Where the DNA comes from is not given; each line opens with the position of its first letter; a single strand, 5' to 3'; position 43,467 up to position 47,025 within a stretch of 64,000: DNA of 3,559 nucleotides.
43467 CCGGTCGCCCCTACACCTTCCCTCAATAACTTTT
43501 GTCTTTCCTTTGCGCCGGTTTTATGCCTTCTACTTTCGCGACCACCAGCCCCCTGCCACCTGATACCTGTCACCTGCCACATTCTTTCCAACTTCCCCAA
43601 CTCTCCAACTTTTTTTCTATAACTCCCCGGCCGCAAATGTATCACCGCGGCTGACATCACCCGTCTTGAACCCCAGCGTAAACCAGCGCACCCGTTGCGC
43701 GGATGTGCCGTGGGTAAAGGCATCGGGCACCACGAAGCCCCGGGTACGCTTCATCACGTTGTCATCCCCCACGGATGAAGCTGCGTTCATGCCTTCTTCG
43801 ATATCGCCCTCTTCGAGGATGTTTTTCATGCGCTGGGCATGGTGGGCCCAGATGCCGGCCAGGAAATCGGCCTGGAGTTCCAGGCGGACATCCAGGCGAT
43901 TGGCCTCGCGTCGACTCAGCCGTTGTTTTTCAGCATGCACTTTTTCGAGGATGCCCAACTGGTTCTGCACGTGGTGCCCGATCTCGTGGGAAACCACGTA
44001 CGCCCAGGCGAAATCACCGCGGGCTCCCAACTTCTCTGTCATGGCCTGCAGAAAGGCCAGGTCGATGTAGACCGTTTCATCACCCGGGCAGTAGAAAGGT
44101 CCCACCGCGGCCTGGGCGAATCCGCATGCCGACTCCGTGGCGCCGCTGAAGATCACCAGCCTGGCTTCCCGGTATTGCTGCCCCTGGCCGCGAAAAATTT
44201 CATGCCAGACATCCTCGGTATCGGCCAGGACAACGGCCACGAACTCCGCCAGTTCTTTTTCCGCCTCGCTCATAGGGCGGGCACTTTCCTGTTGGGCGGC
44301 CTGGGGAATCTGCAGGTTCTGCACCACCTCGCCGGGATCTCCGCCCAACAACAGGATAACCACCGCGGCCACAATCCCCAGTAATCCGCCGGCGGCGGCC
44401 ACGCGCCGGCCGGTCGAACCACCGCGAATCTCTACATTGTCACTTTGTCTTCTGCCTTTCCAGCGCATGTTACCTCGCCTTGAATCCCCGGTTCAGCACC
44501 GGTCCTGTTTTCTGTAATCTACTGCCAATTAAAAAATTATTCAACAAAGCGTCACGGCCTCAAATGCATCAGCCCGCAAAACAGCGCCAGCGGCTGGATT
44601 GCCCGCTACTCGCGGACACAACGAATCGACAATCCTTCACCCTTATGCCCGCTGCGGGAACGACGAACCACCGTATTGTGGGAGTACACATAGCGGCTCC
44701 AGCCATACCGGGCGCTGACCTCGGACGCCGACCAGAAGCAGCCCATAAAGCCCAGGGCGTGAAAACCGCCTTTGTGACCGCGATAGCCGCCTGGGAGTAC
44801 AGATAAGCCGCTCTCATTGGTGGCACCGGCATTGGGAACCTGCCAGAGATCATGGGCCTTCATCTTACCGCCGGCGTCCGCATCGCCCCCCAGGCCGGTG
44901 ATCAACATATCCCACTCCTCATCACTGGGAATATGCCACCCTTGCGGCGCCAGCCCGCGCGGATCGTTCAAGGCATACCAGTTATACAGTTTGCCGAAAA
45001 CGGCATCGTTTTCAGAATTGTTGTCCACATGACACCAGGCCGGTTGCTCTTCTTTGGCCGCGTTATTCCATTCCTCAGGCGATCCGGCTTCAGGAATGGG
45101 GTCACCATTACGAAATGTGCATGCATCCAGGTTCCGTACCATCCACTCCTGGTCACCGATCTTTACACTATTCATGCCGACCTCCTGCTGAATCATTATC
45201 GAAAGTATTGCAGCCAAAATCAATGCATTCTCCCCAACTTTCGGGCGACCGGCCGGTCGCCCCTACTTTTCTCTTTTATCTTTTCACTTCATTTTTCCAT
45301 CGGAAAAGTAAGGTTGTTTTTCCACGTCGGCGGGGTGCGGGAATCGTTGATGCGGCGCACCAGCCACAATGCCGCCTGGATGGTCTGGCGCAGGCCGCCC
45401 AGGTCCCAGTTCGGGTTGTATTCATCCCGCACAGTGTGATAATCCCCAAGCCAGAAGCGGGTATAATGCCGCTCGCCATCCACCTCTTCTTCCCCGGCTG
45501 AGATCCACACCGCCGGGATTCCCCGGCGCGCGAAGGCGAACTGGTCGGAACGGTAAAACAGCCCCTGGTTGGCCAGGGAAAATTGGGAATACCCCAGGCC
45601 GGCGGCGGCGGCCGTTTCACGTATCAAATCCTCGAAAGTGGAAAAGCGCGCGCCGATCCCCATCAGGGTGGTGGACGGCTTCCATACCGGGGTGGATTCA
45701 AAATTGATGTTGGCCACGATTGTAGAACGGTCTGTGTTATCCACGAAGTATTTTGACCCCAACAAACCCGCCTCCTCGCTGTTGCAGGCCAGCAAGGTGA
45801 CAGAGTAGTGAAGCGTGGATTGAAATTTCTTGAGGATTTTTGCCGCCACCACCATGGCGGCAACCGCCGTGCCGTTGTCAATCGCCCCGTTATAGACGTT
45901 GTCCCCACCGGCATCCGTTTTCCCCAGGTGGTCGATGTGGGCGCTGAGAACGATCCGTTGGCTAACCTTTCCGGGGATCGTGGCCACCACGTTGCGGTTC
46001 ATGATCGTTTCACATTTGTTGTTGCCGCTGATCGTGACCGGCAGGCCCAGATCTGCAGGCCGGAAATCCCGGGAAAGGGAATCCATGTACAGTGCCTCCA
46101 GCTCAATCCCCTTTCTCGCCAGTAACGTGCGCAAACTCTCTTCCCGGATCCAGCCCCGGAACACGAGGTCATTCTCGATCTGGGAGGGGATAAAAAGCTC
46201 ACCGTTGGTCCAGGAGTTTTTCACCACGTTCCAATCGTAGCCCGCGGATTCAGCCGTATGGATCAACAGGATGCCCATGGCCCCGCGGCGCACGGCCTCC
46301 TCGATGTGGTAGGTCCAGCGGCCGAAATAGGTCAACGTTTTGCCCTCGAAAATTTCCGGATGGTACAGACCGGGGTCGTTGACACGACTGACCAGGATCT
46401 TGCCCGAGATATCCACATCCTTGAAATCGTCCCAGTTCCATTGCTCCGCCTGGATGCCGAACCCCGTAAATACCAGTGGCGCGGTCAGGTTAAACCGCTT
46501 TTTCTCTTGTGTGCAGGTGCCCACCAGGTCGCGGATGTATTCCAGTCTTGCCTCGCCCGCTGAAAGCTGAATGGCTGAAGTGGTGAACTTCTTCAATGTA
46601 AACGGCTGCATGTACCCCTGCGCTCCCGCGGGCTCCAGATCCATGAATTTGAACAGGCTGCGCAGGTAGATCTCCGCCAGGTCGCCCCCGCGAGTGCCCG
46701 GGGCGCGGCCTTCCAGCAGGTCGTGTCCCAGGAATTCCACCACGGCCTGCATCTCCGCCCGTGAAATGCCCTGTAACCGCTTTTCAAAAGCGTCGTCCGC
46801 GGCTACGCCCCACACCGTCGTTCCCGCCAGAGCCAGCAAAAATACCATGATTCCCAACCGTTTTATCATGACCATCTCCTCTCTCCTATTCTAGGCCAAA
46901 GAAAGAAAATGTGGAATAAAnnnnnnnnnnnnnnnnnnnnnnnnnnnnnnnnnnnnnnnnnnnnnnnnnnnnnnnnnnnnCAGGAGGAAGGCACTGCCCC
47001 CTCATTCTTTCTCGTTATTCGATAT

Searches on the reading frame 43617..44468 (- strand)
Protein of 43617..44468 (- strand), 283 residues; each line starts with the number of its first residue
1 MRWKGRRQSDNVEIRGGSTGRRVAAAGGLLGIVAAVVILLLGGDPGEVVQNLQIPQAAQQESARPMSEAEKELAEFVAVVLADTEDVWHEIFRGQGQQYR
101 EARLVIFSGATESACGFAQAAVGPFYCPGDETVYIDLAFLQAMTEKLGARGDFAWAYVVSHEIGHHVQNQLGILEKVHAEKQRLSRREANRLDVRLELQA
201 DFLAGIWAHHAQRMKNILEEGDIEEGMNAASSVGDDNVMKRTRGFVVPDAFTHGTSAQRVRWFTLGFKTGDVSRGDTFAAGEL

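Call 42: search_protein_families(library=pfam, proteins=[window:43617-44468:-])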
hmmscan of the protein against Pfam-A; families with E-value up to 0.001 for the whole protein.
window:43617-44468:- (283 aa): 1 family
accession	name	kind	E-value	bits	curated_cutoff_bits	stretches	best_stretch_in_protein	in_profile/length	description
PF04228.19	Zn_peptidase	-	1.5e-108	363.1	23.2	1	1-278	1-290/290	Putative neutral zinc metallopeptidase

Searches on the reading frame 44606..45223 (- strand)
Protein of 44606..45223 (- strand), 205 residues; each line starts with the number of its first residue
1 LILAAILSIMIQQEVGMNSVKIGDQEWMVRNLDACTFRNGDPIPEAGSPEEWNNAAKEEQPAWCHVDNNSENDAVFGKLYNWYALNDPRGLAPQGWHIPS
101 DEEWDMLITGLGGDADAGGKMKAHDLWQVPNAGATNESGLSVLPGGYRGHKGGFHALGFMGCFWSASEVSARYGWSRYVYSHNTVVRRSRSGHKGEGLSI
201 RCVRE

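Call 42: search_protein_families(library=pfam, proteins=[window:44606-45223:-])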
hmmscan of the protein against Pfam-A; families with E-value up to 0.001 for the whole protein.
window:44606-45223:- (205 aa): 1 family
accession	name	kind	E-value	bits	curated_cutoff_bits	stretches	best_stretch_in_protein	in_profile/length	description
PF09603.15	Fib_succ_major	-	5.5e-48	164.1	33.9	1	20-204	1-187/187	Fibrobacter succinogenes major domain (Fib_succ_major)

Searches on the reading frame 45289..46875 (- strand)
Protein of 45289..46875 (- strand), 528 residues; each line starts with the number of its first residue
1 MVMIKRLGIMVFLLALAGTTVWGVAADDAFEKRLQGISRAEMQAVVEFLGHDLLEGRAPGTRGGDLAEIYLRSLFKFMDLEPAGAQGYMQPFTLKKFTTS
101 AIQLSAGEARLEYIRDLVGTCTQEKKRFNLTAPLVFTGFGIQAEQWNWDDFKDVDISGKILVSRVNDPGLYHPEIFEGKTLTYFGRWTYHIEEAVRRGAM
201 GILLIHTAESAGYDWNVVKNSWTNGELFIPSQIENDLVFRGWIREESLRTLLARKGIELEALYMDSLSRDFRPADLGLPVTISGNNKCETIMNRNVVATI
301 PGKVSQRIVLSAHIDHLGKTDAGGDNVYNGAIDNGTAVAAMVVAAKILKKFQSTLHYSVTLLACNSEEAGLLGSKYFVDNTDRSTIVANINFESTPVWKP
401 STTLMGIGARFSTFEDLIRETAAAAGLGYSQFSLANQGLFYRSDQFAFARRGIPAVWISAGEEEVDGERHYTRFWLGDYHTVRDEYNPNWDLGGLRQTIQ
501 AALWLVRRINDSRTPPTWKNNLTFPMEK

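Call 42: search_protein_families(library=pfam, proteins=[window:45289-46875:-])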
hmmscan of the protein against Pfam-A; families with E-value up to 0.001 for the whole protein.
window:45289-46875:- (528 aa): 3 families
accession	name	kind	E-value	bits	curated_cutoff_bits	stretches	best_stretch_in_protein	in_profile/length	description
PF04389.22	Peptidase_M28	-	2.1e-34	119.4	21.3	1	295-491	1-180/193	Peptidase family M28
PF05343.19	Peptidase_M42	-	4.2e-05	23.2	23.2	0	325-388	126-187/292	M42 glutamyl aminopeptidase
PF01546.33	Peptidase_M20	-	0.00023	21.5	24.6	1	329-401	31-105/206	Peptidase family M20/M25/M40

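Call 47: find_homologous_proteins(query=window:45289-46875:-, max_evalue=1e-120)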
Query window:45289-46875:- (528 aa): 423 proteins with E <= 1e-120 among 8000 candidates; the best 120 are listed.
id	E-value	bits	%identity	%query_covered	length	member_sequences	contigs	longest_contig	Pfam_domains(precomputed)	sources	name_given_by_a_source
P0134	0.0e+0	1094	90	100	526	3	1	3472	PF04389.23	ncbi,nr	ncbi:MAG: M28 family peptidase [Candidatus Aminicenantes bacterium]|nr:M28 family peptidase [Candida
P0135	3.5e-273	925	76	98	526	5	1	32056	PF04389.23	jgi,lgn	-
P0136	5.5e-270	914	74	99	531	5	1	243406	PF04389.23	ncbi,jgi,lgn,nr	ncbi:MAG: M28 family peptidase [Acidobacteriota bacterium]|jgi:Zn-dependent M28 family amino/carboxy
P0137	1.2e-256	870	73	95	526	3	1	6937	PF04389.23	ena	-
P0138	6.1e-252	855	70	100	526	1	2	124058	PF04389.23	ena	-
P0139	1.3e-226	771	64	97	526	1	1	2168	PF04389.23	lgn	-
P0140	3.9e-226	770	63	99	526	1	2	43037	PF04389.23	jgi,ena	-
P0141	4.8e-224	763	61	98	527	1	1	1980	PF04389.23,PF05343.20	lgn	-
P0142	7.1e-220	749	63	95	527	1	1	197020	PF04389.23,PF05343.20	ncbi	ncbi:MAG: M28 family peptidase [Bacteroidales bacterium]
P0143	1.2e-219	748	63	96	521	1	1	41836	PF04389.23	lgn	-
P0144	1.5e-219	748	61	99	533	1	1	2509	PF04389.23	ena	-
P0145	3.0e-219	747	63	98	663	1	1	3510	PF04140.20,PF06966.18,PF04389.23,PF05343.20,PF04191.19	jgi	jgi:Zn-dependent M28 family amino/carboxypeptidase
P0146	1.3e-218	745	65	95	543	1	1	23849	PF04389.23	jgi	-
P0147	3.9e-218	743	63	96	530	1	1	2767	PF04389.23,PF05343.20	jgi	jgi:Zn-dependent M28 family amino/carboxypeptidase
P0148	1.5e-217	741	62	95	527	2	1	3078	PF04389.23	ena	-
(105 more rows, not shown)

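Call 48: find_encoding_contigs(protein=P0134, flank=3000, max_places=3)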
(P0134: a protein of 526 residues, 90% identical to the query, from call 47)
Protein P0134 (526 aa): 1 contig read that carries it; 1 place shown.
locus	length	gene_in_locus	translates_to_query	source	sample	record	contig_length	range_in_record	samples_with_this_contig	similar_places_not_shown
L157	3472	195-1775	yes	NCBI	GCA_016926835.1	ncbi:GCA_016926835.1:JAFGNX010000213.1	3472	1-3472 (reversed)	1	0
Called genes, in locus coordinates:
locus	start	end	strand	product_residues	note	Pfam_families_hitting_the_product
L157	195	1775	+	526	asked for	PF04389:Peptidase_M28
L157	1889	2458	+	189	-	PF09603:Fib_succ_major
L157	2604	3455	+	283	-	PF04228:Zn_peptidase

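Call 49: find_encoding_contigs(protein=P0135, flank=3000, max_places=2)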
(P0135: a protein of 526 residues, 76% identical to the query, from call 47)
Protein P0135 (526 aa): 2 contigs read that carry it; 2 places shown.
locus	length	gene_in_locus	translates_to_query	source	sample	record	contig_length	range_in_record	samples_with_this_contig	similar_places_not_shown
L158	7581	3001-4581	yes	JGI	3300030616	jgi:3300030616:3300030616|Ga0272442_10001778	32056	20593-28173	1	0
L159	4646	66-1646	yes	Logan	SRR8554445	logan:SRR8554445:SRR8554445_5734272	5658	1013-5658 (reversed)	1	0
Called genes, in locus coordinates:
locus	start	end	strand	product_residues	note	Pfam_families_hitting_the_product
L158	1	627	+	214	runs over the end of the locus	PF11188:DUF2975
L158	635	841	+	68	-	PF13443:HTH_26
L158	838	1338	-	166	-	-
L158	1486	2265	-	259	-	-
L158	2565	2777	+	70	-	PF11127:YgaP-like_TM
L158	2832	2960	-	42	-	-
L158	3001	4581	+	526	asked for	PF04389:Peptidase_M28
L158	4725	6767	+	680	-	-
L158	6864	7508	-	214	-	-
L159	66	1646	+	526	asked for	PF04389:Peptidase_M28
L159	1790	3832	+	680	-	-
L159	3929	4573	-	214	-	-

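Call 50: find_encoding_contigs(protein=P0136, flank=3000, max_places=2)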
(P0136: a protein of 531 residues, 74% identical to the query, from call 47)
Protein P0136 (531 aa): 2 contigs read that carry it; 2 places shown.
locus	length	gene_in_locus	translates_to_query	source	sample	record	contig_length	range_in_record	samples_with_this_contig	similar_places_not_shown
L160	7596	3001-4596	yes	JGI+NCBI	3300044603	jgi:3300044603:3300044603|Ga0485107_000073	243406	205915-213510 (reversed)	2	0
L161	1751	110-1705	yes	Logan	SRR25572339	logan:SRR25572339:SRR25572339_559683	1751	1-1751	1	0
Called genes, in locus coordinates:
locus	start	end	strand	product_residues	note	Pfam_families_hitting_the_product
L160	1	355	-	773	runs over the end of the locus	PF07244:POTRA, PF08479:POTRA_2 (faint), PF07244:POTRA, PF01103:Omp85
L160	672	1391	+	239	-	PF13036:LpoB, PF03783:CsgG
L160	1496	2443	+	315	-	PF01073:3Beta_HSD, PF01370:Epimerase, PF02719:Polysacc_synt_2 (faint), PF04321:RmlD_sub_bind, PF07993:NAD_binding_4 (faint), PF16363:GDP_Man_Dehyd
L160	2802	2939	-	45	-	-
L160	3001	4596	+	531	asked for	PF04389:Peptidase_M28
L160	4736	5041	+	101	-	-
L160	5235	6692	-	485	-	PF07690:MFS_1, PF13000:Acatn (faint), PF07690:MFS_1 (weak)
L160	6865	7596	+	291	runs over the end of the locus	PF01435:Peptidase_M48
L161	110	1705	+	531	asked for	PF04389:Peptidase_M28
